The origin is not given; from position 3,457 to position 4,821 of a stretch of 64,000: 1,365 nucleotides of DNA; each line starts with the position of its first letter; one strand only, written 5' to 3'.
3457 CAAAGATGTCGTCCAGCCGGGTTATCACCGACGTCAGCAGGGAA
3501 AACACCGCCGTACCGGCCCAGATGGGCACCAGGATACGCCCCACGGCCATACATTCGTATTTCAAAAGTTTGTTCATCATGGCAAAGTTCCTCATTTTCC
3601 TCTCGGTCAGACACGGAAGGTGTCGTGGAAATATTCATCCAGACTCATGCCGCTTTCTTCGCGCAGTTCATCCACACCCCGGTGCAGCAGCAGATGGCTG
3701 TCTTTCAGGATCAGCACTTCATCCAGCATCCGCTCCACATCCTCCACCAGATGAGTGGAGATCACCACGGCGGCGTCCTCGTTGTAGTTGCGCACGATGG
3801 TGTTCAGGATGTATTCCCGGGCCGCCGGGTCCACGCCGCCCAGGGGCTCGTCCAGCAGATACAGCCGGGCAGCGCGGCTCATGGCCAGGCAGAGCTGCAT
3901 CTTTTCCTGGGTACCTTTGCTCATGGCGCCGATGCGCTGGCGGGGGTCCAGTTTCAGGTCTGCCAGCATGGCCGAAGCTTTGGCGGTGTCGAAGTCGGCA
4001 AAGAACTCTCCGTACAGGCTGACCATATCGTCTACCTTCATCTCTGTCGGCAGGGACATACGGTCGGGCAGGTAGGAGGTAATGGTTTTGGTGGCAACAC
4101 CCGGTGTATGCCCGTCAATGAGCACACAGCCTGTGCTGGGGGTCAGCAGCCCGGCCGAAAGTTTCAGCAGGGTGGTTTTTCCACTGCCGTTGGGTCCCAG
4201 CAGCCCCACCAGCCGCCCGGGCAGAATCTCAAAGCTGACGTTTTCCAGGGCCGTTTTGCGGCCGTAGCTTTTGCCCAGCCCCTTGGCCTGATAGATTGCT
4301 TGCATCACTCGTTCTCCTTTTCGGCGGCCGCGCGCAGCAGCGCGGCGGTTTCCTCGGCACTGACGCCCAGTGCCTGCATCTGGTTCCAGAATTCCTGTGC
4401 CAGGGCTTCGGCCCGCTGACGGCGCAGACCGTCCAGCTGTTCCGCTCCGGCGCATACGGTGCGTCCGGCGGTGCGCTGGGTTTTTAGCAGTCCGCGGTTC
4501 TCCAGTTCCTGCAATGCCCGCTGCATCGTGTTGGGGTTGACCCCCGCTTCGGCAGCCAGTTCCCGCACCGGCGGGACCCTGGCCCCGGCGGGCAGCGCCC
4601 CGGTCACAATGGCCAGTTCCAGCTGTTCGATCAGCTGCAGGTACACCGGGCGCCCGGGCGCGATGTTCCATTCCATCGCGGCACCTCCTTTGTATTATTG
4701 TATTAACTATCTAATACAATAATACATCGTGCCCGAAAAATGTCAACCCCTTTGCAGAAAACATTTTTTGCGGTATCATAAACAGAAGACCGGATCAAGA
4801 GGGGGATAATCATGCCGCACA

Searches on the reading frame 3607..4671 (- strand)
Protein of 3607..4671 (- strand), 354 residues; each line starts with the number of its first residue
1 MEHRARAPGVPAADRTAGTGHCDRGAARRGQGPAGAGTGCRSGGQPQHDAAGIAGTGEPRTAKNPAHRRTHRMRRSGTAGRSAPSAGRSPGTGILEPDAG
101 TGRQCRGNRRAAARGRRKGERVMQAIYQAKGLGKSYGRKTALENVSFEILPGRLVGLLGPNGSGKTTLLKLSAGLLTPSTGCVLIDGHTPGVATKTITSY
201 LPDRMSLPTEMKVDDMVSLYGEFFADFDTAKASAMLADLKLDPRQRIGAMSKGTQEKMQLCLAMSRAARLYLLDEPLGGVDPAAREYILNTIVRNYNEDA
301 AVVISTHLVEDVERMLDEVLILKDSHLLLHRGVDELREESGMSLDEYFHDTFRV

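Call 58: search_protein_families(library=pfam, max_evalue=0.00001, proteins=[window:3607-4671:-])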
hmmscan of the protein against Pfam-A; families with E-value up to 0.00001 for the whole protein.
window:3607-4671:- (354 aa): 2 families
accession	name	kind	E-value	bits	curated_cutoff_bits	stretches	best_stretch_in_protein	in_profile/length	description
PF00005.33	ABC_tran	-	4.6e-22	79.5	25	1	142-277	1-136/137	ABC transporter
PF13304.12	AAA_21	-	1.4e-12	48.7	27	1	246-307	234-298/304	AAA domain, putative AbiEii toxin, Type IV TA system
